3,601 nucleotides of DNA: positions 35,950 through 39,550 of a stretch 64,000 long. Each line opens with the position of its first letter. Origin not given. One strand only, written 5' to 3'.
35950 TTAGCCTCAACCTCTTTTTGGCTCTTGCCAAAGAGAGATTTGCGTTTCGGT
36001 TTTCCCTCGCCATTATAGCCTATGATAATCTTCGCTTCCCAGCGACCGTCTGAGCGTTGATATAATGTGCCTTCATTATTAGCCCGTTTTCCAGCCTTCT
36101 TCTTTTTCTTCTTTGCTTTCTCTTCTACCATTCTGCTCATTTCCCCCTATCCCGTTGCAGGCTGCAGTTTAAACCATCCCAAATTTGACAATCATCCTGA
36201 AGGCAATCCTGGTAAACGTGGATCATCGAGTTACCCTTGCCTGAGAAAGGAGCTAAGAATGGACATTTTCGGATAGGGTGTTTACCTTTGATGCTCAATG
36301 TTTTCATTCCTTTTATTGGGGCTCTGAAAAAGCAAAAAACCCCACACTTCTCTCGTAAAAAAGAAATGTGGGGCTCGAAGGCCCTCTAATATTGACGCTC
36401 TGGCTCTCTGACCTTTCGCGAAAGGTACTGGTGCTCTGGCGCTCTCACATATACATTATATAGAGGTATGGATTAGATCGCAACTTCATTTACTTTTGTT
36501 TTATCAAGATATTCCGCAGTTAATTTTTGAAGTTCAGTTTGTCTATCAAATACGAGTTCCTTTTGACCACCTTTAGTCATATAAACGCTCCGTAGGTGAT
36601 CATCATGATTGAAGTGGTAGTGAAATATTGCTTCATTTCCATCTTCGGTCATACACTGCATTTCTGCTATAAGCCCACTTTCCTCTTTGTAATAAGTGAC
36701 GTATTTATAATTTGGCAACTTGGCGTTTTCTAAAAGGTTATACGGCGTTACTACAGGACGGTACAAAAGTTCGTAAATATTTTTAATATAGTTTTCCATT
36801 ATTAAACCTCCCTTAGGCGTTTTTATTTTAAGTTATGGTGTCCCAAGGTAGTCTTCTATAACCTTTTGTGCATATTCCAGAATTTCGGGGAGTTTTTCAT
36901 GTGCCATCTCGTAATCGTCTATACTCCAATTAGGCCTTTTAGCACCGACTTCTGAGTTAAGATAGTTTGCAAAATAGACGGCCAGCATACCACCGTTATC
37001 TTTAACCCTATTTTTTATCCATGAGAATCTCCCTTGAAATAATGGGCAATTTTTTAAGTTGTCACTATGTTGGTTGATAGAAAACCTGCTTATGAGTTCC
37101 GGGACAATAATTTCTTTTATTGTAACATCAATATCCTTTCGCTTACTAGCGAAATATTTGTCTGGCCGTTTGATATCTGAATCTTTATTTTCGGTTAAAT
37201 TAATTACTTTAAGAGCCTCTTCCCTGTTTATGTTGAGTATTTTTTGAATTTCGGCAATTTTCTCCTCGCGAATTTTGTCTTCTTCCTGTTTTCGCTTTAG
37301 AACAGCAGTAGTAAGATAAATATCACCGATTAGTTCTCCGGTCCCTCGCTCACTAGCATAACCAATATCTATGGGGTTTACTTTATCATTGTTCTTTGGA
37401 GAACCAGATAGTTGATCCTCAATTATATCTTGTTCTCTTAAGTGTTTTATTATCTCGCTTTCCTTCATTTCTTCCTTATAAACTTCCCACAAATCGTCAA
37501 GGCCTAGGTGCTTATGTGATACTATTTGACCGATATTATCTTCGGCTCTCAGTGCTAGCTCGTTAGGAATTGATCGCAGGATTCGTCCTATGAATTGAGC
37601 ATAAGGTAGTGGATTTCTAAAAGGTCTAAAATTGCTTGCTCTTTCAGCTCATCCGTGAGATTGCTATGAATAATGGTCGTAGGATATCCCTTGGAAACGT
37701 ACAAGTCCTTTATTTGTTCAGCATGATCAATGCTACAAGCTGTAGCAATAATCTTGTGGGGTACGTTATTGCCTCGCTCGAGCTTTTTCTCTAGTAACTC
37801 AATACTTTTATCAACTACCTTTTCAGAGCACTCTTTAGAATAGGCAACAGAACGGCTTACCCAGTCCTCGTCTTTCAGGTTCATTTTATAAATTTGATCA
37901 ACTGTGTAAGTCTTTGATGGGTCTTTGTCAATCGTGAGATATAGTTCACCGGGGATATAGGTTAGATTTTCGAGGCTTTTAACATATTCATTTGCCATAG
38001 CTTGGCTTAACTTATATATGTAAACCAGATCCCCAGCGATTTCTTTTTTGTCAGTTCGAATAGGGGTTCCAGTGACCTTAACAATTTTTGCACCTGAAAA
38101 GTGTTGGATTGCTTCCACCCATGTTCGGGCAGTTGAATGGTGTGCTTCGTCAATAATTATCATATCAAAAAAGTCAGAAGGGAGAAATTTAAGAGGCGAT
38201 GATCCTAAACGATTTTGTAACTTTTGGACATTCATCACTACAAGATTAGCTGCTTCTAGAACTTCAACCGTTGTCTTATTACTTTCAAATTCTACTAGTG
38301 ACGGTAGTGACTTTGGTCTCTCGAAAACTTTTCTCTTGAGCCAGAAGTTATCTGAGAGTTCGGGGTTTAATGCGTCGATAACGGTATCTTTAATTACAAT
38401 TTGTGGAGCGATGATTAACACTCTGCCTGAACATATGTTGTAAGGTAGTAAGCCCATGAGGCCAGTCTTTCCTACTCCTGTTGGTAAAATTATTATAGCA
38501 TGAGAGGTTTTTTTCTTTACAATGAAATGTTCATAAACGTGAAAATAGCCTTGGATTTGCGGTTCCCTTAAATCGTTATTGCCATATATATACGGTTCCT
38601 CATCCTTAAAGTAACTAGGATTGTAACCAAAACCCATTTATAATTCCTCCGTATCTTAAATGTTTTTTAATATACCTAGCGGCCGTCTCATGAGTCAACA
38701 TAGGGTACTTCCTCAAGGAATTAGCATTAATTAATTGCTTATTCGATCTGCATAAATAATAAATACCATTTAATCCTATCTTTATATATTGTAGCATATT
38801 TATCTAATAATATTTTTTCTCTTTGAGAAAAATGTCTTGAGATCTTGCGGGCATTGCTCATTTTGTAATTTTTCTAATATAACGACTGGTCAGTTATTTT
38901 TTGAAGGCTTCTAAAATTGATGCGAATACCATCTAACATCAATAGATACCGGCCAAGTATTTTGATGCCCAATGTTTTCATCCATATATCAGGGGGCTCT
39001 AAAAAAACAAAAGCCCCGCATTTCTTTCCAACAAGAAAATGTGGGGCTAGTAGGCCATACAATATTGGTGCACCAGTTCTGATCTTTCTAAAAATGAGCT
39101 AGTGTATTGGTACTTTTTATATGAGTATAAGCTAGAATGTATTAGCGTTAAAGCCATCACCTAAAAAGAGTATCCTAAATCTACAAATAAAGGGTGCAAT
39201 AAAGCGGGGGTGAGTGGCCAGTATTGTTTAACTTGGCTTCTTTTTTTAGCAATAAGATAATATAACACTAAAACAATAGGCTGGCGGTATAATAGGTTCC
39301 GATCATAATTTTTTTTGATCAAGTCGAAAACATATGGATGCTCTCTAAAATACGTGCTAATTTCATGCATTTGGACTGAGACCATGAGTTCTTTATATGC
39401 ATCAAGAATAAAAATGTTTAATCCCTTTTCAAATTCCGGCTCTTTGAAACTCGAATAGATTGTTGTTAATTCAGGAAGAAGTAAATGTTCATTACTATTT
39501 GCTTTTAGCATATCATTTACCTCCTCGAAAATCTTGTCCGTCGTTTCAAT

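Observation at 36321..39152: Twin homologous small RNAs, each with its own promoter and terminator, placed directly behind two different candidate defence operons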

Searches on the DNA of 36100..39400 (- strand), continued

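Call 56: search_with_rna_model(model_id=R1, sources=[L025, L026, L027, L029, L030, L031, L032], max_evalue=10, show_alignments=4)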
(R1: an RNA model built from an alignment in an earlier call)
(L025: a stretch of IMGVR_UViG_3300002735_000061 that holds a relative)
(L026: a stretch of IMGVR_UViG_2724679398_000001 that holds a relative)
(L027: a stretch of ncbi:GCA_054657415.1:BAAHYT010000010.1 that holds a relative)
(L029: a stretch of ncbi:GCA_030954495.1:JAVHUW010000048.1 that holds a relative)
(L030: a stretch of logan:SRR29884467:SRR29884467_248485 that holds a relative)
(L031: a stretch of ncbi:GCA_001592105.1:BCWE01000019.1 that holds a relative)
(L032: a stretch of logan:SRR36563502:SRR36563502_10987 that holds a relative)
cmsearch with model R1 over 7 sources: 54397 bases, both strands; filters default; matches with E-value up to 10: 7.
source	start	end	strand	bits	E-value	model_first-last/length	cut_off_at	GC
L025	2862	2994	+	141.6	5.6e-35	1-133/133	no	0.56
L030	4851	4978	+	111.7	2.9e-27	1-133/133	no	0.5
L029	4850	4981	+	108.2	2.4e-26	1-133/133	no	0.53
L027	4840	4984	+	108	2.6e-26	1-133/133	no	0.54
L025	2939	2976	-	24.3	0.00012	76-113/133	no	0.53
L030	4923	4957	-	14.9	0.031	76-113/133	no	0.51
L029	4930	4963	-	11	0.33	76-113/133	no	0.53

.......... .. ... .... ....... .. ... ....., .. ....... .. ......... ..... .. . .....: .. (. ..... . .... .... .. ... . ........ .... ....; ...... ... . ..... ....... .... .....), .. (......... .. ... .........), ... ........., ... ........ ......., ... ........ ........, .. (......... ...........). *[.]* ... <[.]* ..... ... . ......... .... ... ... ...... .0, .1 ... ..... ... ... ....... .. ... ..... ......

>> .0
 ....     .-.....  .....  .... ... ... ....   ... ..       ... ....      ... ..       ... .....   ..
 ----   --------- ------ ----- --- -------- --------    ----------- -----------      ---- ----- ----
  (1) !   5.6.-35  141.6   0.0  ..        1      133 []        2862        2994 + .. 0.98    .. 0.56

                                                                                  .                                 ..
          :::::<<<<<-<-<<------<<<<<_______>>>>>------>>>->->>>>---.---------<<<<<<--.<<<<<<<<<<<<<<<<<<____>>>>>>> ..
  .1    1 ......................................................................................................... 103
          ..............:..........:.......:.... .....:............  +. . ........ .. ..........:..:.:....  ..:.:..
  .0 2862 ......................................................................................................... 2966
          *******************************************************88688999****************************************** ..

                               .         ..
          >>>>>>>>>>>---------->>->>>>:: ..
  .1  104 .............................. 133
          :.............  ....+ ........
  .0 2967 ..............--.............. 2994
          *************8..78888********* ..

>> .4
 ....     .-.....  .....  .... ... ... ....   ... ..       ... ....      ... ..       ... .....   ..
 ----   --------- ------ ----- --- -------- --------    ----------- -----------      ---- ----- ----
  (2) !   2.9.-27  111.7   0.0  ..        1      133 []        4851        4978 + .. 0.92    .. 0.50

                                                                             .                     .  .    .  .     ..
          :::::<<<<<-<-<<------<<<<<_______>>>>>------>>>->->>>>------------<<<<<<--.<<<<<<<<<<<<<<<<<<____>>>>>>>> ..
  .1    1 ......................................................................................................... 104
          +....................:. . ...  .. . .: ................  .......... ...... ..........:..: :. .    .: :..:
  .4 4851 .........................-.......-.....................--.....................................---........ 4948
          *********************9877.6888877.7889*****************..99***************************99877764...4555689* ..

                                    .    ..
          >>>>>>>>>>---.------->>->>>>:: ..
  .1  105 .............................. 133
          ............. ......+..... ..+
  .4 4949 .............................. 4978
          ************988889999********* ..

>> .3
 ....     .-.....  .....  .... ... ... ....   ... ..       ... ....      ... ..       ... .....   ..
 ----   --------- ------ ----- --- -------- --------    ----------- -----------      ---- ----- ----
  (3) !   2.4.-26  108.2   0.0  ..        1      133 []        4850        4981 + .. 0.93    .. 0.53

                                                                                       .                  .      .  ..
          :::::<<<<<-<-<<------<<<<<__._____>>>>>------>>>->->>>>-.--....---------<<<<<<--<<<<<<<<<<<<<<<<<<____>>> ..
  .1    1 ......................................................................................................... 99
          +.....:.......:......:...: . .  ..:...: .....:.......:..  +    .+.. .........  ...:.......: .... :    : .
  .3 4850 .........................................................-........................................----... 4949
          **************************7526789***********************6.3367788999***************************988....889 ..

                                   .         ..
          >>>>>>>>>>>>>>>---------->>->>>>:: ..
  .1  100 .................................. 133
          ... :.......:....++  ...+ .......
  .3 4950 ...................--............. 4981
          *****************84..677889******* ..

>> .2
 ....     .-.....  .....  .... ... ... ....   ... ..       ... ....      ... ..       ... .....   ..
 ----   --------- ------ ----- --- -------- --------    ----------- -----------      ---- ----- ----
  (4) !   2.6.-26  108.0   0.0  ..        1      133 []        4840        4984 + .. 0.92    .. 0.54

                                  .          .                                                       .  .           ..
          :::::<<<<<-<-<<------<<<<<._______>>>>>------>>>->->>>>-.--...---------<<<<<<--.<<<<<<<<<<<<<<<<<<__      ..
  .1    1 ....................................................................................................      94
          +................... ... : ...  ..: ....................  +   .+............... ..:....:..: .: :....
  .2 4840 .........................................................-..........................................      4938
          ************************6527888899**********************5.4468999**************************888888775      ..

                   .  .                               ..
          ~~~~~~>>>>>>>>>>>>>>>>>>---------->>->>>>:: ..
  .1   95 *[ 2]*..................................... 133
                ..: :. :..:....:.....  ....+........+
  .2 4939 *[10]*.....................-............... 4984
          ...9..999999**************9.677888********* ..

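Call 61: search_with_rna_model(model_id=R1, sources=[window, L003, L005, L007, L013, L014, L015, L016, L018, L024, L027, L029, L030, L033, L034], max_evalue=0.000001, make_alignment=true)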
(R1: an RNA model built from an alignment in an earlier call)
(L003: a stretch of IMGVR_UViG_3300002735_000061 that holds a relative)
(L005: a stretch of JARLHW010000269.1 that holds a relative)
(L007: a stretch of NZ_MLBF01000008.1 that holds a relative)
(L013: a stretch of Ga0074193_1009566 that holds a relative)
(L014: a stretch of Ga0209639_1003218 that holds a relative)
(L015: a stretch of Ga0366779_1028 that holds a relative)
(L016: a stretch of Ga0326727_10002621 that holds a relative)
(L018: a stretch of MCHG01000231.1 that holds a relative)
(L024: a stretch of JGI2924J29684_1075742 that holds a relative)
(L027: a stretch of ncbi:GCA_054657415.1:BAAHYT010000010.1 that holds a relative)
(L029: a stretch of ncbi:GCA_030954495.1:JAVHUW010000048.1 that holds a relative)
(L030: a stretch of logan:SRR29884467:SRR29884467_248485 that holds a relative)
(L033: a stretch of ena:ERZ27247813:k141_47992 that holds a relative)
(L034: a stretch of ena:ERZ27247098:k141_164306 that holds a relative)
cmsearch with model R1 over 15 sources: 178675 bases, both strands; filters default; matches with E-value up to 0.000001: 16.
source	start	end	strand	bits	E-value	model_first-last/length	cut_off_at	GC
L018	3733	3863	-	141.7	1.8e-34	1-133/133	no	0.56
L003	7007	7139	+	141.6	1.8e-34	1-133/133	no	0.56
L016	746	876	+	141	2.6e-34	1-133/133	no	0.53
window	36317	36447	-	140.2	4.3e-34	1-133/133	no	0.5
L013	3513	3647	+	139.6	5.9e-34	1-133/133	no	0.53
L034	3844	3978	+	139.6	5.9e-34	1-133/133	no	0.53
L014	461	592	-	136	5.2e-33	1-133/133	no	0.51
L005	3240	3370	-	129.8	2.1e-31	1-133/133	no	0.53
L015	4761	4887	-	125.9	2.1e-30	1-133/133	no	0.51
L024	5160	5294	+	125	3.5e-30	1-133/133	no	0.52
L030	4851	4978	+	111.7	9.5e-27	1-133/133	no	0.5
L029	4850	4981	+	108.2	8e-26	1-133/133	no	0.53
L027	4840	4984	+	108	8.6e-26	1-133/133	no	0.54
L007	4380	4465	+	81.4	6.6e-19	1-133/133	no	0.45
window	38992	39118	-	57.3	1.1e-12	1-133/133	no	0.4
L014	3371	3489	-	45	1.7e-09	1-133/133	no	0.45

Alignment A5: 16 matches aligned to the model, 164 columns, each read 5' to 3' on its own strand. Consensus structure (alignment columns), stored with it:
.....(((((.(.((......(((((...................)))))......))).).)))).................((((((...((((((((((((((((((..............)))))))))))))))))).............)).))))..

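Call 80: search_with_rna_model(model_id=R1, sources=[L035, L036, L037, L038], max_evalue=0.01, show_alignments=2)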
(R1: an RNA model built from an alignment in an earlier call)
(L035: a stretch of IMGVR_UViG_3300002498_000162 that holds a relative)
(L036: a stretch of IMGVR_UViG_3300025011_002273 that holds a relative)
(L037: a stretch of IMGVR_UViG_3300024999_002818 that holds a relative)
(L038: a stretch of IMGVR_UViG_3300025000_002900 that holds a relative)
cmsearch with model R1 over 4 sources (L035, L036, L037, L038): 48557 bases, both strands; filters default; matches with E-value up to 0.01: 4.
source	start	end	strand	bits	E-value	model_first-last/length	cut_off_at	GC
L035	12858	12993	+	138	4.1e-34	1-133/133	no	0.49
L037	6205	6332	-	113.5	9.2e-28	1-133/133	no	0.49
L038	4741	4868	-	113.5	9.2e-28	1-133/133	no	0.49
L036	4415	4540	+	103.9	2.7e-25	1-133/133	no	0.48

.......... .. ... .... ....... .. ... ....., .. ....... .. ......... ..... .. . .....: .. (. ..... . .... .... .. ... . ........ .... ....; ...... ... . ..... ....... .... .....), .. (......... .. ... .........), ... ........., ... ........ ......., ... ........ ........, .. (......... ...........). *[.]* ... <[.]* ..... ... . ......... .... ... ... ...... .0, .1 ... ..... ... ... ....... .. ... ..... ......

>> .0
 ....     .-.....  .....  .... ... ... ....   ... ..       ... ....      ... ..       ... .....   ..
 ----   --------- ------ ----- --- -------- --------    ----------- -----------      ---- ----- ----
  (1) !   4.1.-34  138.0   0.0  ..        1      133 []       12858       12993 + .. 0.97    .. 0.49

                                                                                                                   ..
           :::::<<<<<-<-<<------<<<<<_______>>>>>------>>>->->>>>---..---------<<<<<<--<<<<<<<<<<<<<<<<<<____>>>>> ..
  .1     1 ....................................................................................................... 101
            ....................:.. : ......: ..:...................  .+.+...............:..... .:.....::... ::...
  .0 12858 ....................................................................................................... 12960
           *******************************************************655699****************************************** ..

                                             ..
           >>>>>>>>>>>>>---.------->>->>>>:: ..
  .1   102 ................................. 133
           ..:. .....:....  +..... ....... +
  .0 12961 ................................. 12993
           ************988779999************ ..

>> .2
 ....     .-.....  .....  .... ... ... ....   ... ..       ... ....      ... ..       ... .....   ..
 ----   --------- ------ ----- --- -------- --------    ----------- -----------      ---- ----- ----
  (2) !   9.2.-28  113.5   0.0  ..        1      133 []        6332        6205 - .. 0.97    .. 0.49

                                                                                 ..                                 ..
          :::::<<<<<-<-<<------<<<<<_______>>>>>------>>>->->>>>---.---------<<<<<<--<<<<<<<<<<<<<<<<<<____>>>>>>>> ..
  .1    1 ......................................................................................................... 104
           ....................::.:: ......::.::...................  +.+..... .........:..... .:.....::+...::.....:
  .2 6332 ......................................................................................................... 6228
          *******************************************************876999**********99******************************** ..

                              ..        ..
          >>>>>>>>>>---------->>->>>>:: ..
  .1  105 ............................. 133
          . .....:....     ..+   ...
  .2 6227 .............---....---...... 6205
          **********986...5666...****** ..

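Call 83: search_with_rna_model(model_id=R1, sources=[window, L003, L005, L007, L013, L014, L015, L016, L018, L024, L027, L029, L030, L035, L036, L037], max_evalue=0.000001, make_alignment=true)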
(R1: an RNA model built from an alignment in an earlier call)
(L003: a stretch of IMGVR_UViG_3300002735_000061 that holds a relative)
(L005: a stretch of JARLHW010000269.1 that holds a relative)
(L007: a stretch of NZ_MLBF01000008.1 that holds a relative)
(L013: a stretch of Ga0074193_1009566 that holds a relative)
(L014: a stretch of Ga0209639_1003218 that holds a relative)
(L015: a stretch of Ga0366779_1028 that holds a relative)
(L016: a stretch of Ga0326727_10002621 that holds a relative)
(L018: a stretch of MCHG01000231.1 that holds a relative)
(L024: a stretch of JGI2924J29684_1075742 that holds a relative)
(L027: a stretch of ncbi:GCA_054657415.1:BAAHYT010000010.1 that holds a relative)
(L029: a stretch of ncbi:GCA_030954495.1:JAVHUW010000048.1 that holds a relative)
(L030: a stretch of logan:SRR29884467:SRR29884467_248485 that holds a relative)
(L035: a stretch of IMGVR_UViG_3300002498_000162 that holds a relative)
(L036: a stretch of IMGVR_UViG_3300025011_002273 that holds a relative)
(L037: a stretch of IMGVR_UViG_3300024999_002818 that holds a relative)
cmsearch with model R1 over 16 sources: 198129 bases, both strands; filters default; matches with E-value up to 0.000001: 18.
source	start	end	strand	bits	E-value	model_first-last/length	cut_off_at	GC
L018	3733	3863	-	141.7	1.9e-34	1-133/133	no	0.56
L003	7007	7139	+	141.6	2e-34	1-133/133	no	0.56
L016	746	876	+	141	2.8e-34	1-133/133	no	0.53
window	36317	36447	-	140.2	4.8e-34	1-133/133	no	0.5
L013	3513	3647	+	139.6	6.6e-34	1-133/133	no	0.53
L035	12858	12993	+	138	1.7e-33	1-133/133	no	0.49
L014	461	592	-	136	5.7e-33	1-133/133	no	0.51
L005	3240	3370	-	129.8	2.3e-31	1-133/133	no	0.53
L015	4761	4887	-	125.9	2.3e-30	1-133/133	no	0.51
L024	5160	5294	+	125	3.9e-30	1-133/133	no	0.52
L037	6205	6332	-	113.5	3.8e-27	1-133/133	no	0.49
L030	4851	4978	+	111.7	1e-26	1-133/133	no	0.5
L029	4850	4981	+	108.2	8.9e-26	1-133/133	no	0.53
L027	4840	4984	+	108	9.6e-26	1-133/133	no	0.54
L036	4415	4540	+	103.9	1.1e-24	1-133/133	no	0.48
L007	4380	4465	+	81.4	7.4e-19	1-133/133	no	0.45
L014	3371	3489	-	45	1.9e-09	1-133/133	no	0.45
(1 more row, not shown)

Alignment A6: 18 matches aligned to the model, 164 columns, each read 5' to 3' on its own strand. Consensus structure (alignment columns), stored with it:
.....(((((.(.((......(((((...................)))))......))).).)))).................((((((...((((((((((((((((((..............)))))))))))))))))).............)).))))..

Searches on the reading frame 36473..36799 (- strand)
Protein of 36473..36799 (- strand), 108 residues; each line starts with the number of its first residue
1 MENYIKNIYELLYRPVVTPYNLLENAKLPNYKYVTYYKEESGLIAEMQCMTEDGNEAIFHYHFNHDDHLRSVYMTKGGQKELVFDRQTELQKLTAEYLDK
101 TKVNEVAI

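Call 9: search_protein_families(library=pfam, proteins=[window:36473-36799:-], max_evalue=0.01)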
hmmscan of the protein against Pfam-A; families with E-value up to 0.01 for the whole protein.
window:36473-36799:- (108 aa): 0 families

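Call 10: search_protein_families(library=padloc, proteins=[window:36473-36799:-], max_evalue=0.01)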
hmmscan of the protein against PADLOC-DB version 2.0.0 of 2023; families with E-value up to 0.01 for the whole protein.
window:36473-36799:- (108 aa): 0 families

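Call 75: search_protein_families(library=phrogs, proteins=[window:36473-36799:-], max_evalue=0.001)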
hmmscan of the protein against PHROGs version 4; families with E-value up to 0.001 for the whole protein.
window:36473-36799:- (108 aa): 1 family
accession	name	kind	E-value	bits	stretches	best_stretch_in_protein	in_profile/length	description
phrog_12848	-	unknown function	6.1e-30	104.5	1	1-95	2-96/100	-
